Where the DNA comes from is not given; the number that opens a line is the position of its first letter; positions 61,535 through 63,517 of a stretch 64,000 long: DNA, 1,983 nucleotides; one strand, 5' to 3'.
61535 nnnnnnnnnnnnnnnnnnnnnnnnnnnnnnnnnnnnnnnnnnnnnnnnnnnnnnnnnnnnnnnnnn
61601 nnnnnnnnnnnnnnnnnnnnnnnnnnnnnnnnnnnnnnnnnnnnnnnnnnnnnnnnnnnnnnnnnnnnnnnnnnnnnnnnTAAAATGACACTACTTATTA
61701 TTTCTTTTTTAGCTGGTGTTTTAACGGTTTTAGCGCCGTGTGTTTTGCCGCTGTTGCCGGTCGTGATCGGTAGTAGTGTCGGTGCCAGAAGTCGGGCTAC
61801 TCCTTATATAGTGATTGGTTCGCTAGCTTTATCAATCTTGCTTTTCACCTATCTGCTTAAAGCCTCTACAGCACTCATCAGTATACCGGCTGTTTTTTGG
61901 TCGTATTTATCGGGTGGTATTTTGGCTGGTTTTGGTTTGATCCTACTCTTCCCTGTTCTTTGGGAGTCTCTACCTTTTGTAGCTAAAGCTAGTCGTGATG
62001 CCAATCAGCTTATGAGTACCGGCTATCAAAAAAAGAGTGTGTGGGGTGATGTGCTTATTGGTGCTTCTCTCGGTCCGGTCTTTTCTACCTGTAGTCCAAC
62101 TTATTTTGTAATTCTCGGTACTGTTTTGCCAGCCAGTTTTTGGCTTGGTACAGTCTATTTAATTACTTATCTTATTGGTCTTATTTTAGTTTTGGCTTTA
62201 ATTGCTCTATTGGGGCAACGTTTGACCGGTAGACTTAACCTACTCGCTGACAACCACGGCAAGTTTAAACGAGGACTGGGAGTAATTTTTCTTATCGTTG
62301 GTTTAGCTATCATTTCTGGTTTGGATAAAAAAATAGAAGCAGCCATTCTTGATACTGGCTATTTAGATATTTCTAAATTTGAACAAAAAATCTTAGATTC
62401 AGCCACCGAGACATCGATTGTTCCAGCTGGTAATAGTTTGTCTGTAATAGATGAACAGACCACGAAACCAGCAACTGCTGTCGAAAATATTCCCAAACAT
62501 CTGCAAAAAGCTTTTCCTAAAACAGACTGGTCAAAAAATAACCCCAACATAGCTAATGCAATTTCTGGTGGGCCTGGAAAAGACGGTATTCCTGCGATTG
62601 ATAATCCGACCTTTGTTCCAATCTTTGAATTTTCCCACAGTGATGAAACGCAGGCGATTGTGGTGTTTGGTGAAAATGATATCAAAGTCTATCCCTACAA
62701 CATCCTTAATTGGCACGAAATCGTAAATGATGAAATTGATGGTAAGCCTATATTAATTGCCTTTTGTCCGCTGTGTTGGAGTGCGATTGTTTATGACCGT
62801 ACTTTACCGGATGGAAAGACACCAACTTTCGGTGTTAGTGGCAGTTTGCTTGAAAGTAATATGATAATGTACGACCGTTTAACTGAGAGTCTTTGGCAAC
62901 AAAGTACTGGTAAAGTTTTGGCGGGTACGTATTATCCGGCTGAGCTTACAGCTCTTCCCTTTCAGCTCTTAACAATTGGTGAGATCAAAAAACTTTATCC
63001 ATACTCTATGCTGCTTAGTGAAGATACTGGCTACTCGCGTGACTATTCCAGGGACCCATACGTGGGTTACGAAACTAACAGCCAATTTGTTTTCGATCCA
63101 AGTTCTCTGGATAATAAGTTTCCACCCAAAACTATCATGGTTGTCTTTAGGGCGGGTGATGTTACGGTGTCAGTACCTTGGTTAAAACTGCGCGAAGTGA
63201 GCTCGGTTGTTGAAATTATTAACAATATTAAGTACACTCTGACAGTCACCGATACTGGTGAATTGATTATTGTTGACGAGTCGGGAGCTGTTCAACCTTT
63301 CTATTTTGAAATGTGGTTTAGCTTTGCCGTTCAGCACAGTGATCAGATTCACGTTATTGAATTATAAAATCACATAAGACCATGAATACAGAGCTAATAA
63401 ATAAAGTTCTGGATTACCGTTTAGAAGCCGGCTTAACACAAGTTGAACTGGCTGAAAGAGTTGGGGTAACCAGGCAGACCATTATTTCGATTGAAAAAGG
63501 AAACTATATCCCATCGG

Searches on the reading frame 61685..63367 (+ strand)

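Call 23: search_protein_families(library=ncbifam, proteins=[window:61685-63367:+], max_evalue=1e-10)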
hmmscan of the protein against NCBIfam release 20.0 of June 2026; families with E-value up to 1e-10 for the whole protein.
window:61685-63367:+ (560 aa): 0 families

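Call 68: search_protein_families(library=pfam, proteins=[window:61685-63367:+], max_evalue=0.001)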
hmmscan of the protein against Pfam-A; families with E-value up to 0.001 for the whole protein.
window:61685-63367:+ (560 aa): 1 family
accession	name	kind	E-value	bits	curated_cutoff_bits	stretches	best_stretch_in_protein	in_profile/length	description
PF11376.13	DUF3179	-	4.8e-68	230.1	27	1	299-525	1-228/292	Protein of unknown function (DUF3179)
